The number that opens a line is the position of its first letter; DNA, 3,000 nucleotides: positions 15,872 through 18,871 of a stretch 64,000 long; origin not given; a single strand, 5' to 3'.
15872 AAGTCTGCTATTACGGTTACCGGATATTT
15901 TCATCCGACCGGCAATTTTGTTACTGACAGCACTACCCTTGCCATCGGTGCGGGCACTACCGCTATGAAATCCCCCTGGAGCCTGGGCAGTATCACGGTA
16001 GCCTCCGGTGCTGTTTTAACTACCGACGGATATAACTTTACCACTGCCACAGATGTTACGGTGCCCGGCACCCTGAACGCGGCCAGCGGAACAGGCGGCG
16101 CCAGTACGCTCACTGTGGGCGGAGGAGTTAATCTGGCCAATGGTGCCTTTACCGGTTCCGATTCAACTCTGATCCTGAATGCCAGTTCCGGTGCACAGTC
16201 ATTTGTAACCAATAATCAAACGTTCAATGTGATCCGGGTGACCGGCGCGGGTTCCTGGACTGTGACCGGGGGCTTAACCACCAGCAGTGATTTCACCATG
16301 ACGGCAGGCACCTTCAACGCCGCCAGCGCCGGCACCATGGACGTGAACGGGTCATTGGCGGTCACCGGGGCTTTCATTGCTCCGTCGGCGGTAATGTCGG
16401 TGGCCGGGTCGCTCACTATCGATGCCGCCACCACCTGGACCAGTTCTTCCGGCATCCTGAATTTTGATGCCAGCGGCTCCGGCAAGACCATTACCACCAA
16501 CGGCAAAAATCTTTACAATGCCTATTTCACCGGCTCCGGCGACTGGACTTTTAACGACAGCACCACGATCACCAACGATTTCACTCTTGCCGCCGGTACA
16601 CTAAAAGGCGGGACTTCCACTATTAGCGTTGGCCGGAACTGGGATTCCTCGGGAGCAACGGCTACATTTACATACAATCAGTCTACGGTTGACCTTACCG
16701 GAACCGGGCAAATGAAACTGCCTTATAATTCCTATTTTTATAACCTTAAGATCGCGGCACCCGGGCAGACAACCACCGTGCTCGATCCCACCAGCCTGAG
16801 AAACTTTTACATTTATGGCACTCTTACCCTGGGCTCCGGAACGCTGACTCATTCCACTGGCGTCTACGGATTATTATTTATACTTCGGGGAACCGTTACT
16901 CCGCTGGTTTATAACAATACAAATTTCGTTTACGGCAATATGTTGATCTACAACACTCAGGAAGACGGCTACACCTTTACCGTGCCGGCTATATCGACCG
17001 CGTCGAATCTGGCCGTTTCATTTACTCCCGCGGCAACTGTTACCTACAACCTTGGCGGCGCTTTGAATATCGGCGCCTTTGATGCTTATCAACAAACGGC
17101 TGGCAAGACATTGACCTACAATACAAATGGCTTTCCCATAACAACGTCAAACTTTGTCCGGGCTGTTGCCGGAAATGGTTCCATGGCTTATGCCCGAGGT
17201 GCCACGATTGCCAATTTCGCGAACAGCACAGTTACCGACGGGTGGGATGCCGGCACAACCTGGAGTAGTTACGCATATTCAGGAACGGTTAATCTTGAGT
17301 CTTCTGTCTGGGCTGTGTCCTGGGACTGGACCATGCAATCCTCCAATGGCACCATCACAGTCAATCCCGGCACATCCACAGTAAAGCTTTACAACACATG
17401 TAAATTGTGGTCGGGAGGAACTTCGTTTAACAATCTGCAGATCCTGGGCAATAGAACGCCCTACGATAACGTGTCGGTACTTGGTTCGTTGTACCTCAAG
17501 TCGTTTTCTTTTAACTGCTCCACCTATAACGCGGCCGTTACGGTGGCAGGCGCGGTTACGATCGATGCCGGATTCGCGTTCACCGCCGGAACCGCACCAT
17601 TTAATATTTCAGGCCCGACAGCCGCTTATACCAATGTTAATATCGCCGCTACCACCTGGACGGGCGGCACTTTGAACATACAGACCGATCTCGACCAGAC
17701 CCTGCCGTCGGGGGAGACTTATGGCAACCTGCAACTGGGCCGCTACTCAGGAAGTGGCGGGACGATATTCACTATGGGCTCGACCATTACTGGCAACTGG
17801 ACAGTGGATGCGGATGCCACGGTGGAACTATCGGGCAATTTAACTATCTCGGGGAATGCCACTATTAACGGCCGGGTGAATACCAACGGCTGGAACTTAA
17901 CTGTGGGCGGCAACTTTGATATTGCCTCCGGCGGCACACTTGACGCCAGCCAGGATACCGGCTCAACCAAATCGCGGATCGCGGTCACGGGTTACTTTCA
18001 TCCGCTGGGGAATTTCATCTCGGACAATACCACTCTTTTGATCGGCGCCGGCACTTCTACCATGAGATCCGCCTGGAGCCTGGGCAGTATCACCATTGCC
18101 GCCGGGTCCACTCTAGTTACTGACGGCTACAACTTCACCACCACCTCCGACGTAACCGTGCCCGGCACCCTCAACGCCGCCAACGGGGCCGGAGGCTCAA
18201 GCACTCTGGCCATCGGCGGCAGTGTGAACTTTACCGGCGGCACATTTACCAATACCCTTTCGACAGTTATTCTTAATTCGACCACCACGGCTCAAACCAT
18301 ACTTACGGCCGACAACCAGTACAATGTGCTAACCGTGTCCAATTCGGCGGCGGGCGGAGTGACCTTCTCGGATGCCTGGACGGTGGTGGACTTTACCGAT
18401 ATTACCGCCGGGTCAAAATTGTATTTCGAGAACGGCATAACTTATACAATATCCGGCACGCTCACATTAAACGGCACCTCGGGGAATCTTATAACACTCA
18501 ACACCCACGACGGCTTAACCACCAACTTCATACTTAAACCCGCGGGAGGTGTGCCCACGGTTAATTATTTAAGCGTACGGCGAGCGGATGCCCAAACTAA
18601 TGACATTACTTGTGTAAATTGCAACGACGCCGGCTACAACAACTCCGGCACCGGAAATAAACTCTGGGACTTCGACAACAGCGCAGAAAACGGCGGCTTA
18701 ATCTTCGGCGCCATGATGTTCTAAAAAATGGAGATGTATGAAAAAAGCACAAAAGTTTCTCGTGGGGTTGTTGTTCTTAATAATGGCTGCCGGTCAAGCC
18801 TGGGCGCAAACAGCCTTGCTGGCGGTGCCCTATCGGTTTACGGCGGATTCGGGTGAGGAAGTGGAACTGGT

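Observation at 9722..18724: About 3000-aa secreted repeat protein rich in FxxN motifs, a predicted beta-helical adhesin or surface fibre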

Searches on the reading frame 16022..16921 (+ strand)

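Call 72: search_protein_families(library=pfam, proteins=[window:16022-16921:+], max_evalue=1)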
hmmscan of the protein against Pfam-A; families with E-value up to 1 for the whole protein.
window:16022-16921:+ (300 aa): 2 families
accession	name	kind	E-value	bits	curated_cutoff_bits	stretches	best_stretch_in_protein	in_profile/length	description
PF21209.4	Bac_rhamnosid-like_N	-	0.15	11.9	27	1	166-235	95-163/209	Alpha-rhamnosidase-like, bacteroidetes, N-terminal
PF22190.2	TTHA0829-like_ACT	-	0.18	12.3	27.4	0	107-129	11-33/70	TTHA0829-like ACT domain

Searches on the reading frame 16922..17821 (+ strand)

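Call 72: search_protein_families(library=pfam, proteins=[window:16922-17821:+], max_evalue=1)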
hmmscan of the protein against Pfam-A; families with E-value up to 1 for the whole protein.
window:16922-17821:+ (300 aa): 1 family
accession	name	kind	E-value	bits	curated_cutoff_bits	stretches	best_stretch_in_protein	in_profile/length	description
PF24365.1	DUF7521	-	0.066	14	27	1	37-83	4-50/82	Family of unknown function (DUF7521)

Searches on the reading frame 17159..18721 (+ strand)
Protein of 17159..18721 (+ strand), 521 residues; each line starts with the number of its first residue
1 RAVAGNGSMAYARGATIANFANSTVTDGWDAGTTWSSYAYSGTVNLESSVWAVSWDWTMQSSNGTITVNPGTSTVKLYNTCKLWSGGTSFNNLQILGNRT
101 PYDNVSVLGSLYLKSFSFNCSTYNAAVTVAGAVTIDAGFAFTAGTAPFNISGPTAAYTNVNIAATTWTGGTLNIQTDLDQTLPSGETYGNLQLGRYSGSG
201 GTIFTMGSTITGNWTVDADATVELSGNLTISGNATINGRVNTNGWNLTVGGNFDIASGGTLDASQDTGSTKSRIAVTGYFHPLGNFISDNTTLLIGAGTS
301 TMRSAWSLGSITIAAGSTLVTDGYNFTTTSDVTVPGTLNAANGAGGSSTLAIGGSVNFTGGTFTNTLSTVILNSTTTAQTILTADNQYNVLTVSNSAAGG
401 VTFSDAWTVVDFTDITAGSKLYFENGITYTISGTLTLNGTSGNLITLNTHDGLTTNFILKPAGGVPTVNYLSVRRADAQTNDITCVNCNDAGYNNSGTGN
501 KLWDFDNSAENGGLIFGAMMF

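Call 19: find_homologous_proteins(query=window:17159-18721:+, max_evalue=0.00001)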
Query window:17159-18721:+ (521 aa): 4 proteins with E <= 0.00001 among 8000 candidates.
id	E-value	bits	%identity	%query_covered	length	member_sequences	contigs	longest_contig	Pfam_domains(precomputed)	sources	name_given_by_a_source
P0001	5.6e-32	129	51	27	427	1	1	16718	-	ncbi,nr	ncbi:MAG: hypothetical protein GX606_05825, partial [Elusimicrobia bacterium]|nr:hypothetical protei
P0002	3.6e-18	84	52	24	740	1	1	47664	-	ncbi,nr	ncbi:MAG: hypothetical protein HQL19_00280, partial [Candidatus Omnitrophica bacterium]|nr:hypotheti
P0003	1.1e-13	69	53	17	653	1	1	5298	PF18657.7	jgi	jgi:hypothetical protein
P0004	4.7e-7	47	37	31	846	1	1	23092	-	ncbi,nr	ncbi:MAG: hypothetical protein HQL26_10640 [Candidatus Omnitrophica bacterium]|nr:hypothetical prote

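Call 39: search_protein_families(library=pfam, proteins=[P0001, P0002, P0003, P0004], max_evalue=0.01)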
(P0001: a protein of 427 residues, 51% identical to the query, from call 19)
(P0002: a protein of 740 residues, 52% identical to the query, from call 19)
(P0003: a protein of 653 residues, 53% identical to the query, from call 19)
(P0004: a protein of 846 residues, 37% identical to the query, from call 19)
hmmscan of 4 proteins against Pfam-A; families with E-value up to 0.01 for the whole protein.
P0001 (427 aa): 0 families

P0002 (740 aa): 0 families

P0003 (653 aa): 2 families
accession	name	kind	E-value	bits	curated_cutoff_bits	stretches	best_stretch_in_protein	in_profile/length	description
PF18657.6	YDG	-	2.1e-19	69.9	25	2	102-177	6-85/85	YDG domain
PF22783.1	BapA_N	-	0.0073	16.4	27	0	485-533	50-98/123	BapA, prefix-like domain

P0004 (846 aa): 1 family
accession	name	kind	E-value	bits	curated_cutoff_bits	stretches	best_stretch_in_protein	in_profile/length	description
PF10162.14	G8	-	0.00017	21.9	22.9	1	51-175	1-113/124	G8 domain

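Call 49: find_encoding_contigs(protein=P0004, flank=8000, max_places=3)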
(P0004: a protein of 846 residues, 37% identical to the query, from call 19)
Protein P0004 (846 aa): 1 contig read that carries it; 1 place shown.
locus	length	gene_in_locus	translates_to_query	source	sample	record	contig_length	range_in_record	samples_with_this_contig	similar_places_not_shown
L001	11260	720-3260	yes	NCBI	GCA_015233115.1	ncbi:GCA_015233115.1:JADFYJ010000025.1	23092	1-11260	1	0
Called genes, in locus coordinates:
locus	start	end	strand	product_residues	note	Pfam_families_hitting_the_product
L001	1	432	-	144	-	PF13173:AAA_14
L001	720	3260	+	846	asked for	-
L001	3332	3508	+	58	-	-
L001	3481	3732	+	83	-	PF10049:DUF2283 (weak)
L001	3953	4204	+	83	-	-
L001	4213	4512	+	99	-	-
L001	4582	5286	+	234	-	PF01891:CbiM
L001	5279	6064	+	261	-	PF02361:CbiQ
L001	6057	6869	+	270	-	PF00005:ABC_tran, PF02463:SMC_N (weak), PF13304:AAA_21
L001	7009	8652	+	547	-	PF00916:Sulfate_transp, PF01740:STAS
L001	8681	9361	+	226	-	PF00359:PTS_EIIA_2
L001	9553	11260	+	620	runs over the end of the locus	PF00662:Proton_antipo_N (weak), PF00361:Proton_antipo_M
